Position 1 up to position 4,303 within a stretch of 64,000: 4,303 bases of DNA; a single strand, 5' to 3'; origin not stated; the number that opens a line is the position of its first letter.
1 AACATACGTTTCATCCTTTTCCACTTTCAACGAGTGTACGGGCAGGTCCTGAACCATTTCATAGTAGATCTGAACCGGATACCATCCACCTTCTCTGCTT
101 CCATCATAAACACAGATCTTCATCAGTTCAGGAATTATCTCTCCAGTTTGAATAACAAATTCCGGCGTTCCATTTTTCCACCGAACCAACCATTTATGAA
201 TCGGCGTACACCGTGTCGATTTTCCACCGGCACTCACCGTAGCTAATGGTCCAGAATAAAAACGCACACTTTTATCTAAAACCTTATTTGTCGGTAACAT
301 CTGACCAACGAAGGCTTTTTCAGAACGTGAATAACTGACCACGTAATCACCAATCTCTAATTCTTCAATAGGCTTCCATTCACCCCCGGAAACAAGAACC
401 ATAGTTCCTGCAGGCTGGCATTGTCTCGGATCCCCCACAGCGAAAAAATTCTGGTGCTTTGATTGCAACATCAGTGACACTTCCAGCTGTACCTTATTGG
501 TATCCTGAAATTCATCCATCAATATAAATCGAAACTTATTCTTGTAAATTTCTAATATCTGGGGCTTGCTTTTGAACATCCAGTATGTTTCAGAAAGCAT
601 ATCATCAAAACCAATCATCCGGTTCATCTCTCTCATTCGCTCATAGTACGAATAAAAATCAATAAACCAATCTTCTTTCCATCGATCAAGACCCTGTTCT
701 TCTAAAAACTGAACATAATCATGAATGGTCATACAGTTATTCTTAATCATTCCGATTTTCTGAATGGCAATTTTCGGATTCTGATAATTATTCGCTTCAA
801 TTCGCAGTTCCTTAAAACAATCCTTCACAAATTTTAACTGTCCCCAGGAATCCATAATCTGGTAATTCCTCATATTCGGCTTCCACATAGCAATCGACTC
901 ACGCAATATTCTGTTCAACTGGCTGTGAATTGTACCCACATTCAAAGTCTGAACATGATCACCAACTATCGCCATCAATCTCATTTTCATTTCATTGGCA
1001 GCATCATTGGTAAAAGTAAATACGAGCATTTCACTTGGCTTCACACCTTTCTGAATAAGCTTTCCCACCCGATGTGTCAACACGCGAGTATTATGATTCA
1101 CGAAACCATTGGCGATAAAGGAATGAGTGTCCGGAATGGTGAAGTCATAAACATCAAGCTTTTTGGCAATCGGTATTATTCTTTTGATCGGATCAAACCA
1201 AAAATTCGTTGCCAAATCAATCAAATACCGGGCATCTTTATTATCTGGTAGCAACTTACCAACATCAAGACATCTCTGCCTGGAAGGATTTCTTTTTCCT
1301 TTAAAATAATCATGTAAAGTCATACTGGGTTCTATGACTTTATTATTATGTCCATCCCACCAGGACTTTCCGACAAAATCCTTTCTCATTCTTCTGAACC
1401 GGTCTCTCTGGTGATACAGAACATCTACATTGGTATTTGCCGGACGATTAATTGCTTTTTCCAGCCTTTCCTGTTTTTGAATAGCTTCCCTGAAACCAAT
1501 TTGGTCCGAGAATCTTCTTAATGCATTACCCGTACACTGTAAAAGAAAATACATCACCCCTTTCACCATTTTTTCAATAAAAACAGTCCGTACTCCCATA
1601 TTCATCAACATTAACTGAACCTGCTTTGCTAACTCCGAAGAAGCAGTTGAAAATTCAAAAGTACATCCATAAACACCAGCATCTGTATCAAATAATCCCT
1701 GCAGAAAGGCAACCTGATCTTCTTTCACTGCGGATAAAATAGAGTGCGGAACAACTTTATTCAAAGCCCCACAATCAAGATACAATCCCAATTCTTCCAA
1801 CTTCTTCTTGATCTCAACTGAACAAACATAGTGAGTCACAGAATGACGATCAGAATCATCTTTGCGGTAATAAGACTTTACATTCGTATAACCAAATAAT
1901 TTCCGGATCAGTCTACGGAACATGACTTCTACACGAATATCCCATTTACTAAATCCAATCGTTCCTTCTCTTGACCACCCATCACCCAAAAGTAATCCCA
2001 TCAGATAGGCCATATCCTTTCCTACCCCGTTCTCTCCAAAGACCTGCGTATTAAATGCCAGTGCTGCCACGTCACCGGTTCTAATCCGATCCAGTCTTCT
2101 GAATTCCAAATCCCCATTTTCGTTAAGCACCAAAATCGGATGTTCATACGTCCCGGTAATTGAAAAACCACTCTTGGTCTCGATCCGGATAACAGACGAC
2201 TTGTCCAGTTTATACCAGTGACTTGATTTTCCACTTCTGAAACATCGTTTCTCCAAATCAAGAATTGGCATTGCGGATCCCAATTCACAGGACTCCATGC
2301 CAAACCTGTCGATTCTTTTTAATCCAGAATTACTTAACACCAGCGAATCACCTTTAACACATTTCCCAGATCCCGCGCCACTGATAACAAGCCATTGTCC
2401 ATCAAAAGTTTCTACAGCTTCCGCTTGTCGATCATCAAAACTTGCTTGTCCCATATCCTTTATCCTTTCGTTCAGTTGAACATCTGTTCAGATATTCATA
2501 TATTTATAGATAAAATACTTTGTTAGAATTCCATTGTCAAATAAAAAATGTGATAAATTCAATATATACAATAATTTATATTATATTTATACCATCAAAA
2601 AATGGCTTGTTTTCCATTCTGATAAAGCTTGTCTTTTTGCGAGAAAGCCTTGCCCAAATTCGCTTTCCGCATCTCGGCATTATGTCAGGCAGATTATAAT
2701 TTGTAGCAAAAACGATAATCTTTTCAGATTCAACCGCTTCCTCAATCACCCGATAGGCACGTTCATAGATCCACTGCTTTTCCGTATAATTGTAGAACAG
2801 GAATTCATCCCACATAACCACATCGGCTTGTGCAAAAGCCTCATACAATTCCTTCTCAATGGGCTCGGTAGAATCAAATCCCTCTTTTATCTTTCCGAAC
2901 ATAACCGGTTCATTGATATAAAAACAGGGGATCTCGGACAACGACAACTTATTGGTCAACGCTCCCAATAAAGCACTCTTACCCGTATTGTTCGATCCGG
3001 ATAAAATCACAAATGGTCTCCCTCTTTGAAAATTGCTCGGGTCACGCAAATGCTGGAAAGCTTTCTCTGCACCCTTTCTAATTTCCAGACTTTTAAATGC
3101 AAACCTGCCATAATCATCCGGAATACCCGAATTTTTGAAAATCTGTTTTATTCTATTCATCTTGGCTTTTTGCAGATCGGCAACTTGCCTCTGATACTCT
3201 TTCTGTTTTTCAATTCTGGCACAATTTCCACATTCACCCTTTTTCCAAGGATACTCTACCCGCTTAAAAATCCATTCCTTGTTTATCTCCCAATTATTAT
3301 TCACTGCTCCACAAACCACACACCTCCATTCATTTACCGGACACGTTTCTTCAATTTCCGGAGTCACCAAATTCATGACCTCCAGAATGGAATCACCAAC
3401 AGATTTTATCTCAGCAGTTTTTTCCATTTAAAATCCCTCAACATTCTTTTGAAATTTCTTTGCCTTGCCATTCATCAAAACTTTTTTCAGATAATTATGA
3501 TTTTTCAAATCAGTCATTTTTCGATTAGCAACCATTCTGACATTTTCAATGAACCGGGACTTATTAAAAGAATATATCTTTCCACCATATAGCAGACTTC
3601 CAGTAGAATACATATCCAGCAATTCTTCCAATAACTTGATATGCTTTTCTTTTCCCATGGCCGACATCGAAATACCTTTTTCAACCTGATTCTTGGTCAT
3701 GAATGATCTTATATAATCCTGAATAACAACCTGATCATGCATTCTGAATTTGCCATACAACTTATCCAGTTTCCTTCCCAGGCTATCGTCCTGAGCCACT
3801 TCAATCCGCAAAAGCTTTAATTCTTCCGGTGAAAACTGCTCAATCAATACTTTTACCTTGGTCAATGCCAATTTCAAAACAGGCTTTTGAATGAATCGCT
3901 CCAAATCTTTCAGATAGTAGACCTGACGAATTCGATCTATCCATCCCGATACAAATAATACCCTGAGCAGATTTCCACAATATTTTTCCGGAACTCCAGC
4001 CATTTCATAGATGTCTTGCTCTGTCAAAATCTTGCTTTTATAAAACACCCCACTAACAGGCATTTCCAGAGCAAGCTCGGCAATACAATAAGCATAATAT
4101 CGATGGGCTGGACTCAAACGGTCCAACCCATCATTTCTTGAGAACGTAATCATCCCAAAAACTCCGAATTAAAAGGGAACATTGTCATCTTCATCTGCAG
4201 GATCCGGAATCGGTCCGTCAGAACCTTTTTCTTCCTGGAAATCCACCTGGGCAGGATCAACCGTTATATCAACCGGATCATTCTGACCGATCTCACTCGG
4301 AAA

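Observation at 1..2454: One SF1 helicase carries two inteins: a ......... intein in the P-loop and a mini-intein in motif III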

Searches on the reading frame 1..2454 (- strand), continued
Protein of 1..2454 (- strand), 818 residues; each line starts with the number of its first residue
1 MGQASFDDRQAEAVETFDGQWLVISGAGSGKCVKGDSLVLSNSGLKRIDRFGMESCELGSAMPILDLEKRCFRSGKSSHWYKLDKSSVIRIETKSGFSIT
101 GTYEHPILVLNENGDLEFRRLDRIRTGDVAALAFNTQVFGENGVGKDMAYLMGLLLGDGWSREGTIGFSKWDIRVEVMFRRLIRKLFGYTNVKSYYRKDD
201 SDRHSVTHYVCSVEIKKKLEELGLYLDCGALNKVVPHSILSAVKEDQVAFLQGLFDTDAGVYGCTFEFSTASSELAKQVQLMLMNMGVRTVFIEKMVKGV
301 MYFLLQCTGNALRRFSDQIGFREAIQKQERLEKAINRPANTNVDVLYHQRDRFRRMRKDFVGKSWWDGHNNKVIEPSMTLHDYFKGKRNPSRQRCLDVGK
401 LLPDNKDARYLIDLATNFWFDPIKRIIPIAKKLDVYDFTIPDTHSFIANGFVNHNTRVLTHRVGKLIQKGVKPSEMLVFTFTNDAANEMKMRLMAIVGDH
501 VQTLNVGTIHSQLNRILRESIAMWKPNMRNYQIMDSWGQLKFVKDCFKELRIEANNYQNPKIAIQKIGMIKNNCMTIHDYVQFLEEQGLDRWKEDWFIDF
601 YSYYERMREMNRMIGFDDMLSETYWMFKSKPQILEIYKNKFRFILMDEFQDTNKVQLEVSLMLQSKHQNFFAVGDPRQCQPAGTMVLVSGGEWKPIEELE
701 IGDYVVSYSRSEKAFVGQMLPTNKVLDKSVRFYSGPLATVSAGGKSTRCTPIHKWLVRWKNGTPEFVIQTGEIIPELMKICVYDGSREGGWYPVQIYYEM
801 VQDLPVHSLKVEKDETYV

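Call 12: find_encoding_contigs(protein=P0003, flank=10000, max_places=4)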
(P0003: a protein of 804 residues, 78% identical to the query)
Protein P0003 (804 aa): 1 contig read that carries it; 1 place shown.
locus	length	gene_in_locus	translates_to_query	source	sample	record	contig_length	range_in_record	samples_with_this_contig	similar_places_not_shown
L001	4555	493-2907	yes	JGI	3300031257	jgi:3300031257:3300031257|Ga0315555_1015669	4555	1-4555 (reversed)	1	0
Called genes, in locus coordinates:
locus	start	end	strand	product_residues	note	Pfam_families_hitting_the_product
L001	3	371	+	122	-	?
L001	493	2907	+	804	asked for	PF00580:UvrD-helicase, PF01443:Viral_helicase1 (faint), PF13245:AAA_19, PF14890:Intein_splicing (faint), PF13361:UvrD_C, PF13538:UvrD_C_2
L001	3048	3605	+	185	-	-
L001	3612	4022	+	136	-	PF01396:Zn_ribbon_Top1 (weak)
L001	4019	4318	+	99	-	-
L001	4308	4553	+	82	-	?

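Call 31: find_related_loci(query=P0001, collection=metagenome_contigs, flank=10000)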
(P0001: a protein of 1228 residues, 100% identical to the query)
Query P0001 (1228 aa) in metagenome_contigs; peptide patterns used: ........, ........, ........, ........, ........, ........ (x = any residue, [..] = any of these).
327 stretches matched a pattern; 295 encode a relative of the query (tblastn E <= 1e-3); the best 80 are kept; 80 distinct loci.
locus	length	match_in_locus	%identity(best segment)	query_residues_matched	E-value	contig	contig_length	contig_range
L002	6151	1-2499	100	396-1228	0e+0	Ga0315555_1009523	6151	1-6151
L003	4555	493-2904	85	1-1228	0e+0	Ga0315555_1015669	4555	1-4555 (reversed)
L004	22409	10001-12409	74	1-1228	0e+0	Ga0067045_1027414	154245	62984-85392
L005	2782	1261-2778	72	1-1078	5e-114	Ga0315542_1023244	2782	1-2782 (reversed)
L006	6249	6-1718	33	476-1186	7e-40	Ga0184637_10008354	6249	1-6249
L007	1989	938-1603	33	456-678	5e-27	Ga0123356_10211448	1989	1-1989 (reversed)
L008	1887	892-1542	32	456-678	3e-23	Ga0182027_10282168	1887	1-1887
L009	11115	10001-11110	30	456-952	2e-22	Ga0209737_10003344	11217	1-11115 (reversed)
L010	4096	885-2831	31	456-1183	2e-22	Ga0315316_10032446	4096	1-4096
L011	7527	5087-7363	28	447-1204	2e-19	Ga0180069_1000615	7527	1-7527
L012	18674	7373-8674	26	641-1167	4e-18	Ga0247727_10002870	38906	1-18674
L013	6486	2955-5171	25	442-1167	2e-17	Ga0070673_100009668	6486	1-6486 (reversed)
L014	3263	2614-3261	29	447-663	1e-16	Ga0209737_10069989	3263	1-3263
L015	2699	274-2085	25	456-1188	2e-16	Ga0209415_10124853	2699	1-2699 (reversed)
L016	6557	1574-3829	25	442-1167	1e-15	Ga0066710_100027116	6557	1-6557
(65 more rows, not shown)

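Call 45: find_encoding_contigs(protein=P0002, flank=2000, max_places=2)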
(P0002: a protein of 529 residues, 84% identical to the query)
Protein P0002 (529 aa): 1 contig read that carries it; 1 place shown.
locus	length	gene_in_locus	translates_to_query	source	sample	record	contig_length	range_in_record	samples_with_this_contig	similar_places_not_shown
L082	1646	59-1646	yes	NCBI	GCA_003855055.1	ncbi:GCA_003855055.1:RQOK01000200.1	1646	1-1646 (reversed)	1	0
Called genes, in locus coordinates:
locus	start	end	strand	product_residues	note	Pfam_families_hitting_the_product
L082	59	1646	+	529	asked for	PF14890:Intein_splicing, PF14528:LAGLIDADG_3 (weak), PF00580:UvrD-helicase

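Call 55: find_related_loci(query=P0001, collection=genome_contigs, flank=10000)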
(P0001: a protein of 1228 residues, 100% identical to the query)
Query P0001 (1228 aa) in genome_contigs; peptide patterns used: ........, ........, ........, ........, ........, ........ (x = any residue, [..] = any of these).
202 stretches matched a pattern; 183 encode a relative of the query (tblastn E <= 1e-3); the best 80 are kept; 80 distinct loci.
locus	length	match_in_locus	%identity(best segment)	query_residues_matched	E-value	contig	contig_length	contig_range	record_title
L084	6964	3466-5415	64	1-1226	5e-157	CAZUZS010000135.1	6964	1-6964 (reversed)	MAG TPA_asm: uncultured Calditrichaceae bacterium isolate binchicken_co129_674 genome assembly, contig: NODE_36650_lengt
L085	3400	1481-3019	27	570-1186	3e-18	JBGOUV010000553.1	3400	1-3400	MAG: Terriglobia bacterium isolate OBJ_0618_7090110_130 k141_6629555_length_3400_cov_12.0000, whole genome shotgun seque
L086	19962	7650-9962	28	447-1167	7e-18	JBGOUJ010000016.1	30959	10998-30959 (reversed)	MAG: Terriglobia bacterium isolate OBJ_0618_7090110_141 k141_9530364_length_30959_cov_40.7553, whole genome shotgun sequ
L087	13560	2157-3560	25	597-1167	8e-16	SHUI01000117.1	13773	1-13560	MAG: Bryobacterales bacterium isolate Baikal-deep-G2 BACOMB-C21480, whole genome shotgun sequence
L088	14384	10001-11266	24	826-1167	4e-15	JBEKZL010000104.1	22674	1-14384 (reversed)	MAG: Bryobacteraceae bacterium isolate SPRUCE 69 SPRUCE_69_104, whole genome shotgun sequence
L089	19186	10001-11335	23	826-1181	5e-15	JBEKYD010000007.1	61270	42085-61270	MAG: Bryobacteraceae bacterium isolate SPRUCE 667 SPRUCE_667_7, whole genome shotgun sequence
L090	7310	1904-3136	26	811-1191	6e-15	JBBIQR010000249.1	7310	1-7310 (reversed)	MAG: Candidatus Solibacter sp. isolate QH2F170213_bin_330 NODE_10718_length_7310_cov_5.493728, whole genome shotgun sequ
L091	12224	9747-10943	24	826-1167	9e-15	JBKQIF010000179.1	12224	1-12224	MAG: Bryobacteraceae bacterium isolate BAr1A1B1C__bin_56 BAr1A1B1C_000000380826, whole genome shotgun sequence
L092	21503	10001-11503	24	597-1186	1e-14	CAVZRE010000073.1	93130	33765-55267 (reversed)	MAG: Terriglobia bacterium isolate MFD09671.bin.3.64 genome assembly, contig: contig_89959, whole genome shotgun sequenc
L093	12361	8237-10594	24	431-1189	2e-14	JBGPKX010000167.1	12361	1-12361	MAG: Bryobacteraceae bacterium isolate OBJ_0618_7090110_276 k141_11107294_length_12361_cov_14.0329, whole genome shotgun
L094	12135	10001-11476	25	589-1167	1e-14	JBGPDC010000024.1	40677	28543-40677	MAG: Terriglobia bacterium isolate OBJ_0618_050_34 k141_1612291_length_40677_cov_14.2738, whole genome shotgun sequence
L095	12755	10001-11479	24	603-1202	9e-14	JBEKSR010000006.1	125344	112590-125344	MAG: Bryobacteraceae bacterium isolate SPRUCE 539 SPRUCE_539_6, whole genome shotgun sequence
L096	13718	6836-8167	25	641-1167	2e-13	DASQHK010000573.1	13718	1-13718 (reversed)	MAG TPA_asm: Bryobacterales bacterium isolate SMAG_U11831 k141_490224, whole genome shotgun sequence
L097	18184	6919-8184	24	826-1167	1e-13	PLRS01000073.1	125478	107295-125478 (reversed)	MAG: Bryobacterales bacterium isolate bog_375 73.20120700_S1D.97_contig_4123, whole genome shotgun sequence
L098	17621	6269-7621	24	600-1167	3e-13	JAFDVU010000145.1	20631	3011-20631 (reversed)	MAG: Acidobacteria bacterium isolate SZAS-9 LIN-567__145__length-20631, whole genome shotgun sequence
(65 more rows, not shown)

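Call 59: find_related_loci(query=P0001, collection=viral_contigs, flank=10000)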
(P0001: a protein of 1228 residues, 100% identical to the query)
Query P0001 (1228 aa) in viral_contigs; peptide patterns used: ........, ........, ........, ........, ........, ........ (x = any residue, [..] = any of these).
1 stretches matched a pattern, but none encodes a relative of the query by tblastn (E <= 1e-3).

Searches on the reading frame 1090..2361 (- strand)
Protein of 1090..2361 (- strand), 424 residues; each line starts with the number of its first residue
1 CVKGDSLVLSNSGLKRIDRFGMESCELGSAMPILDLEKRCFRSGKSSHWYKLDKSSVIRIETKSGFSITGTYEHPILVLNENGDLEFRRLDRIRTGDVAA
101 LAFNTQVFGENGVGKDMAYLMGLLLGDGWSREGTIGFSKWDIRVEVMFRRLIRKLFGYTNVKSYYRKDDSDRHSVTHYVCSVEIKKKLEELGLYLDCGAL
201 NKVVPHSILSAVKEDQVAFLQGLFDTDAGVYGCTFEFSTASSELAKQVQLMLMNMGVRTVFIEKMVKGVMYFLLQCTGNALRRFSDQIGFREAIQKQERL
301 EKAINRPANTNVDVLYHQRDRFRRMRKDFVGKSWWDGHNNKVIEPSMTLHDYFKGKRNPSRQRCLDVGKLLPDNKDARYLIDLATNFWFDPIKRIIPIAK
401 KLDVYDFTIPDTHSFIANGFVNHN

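Call 4: search_protein_families(library=pfam, proteins=[window:1090-2361:-], max_evalue=1)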
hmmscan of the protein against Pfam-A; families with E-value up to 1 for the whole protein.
seq(424 aa): 2 families
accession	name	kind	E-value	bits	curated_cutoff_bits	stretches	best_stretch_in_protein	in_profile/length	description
PF14890.11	Intein_splicing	-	2.3e-16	60.4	35.8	1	44-424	36-155/155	Intein splicing domain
PF14528.11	LAGLIDADG_3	-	1.3e-11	45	22.5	1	216-289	3-82/82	LAGLIDADG-like domain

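Call 56: search_solved_structures(query=window:1090-2361:-, max_evalue=0.001)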
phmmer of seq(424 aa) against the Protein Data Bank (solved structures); distinct sequences matched with E-value up to 0.001: 6.
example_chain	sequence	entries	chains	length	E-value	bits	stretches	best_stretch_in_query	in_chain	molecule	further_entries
1dq3_A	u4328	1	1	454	3.4e-07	32.7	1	19-311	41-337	ENDONUCLEASE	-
7qsu_A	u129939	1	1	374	2.3e-05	26.7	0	114-279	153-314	V-ATPase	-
7qss_A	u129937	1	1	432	2.9e-05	26.4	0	114-280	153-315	V-type ATP synthase alpha chain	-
4e2u_A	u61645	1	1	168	0.0001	24.6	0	34-101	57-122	Pho radA intein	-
2lqm_A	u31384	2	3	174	0.00014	24.1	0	34-99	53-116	Pho radA intein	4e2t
2cw7_A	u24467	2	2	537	0.00016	23.9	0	182-261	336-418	Endonuclease PI-PkoII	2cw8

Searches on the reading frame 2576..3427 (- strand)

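Call 17: search_protein_families(library=pfam, proteins=[window:2576-3427:-], max_evalue=0.001)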
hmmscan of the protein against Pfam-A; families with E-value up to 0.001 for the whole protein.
window:2576-3427:- (283 aa): 0 families

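Call 42: search_protein_families(library=phrogs, proteins=[window:2576-3427:-], max_evalue=0.0001)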
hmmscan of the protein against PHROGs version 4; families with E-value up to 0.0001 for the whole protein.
window:2576-3427:- (283 aa): 2 families
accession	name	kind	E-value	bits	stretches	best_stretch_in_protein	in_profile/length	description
phrog_50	-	DNA, RNA and nucleotide metabolism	1.6e-22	81.3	1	25-262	274-494/570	DnaC-like helicase loader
phrog_26922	-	DNA, RNA and nucleotide metabolism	1.6e-06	29.7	1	191-271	2-79/92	DnaC-like helicase loader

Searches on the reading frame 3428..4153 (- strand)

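Call 17: search_protein_families(library=pfam, proteins=[window:3428-4153:-], max_evalue=0.001)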
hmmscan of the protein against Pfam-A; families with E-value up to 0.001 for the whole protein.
window:3428-4153:- (241 aa): 0 families

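Call 42: search_protein_families(library=phrogs, proteins=[window:3428-4153:-], max_evalue=0.0001)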
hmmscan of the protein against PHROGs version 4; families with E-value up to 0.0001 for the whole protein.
window:3428-4153:- (241 aa): 1 family
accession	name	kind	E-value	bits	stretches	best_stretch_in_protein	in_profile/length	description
phrog_2161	-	unknown function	1.2e-07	33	1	164-237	54-131/191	-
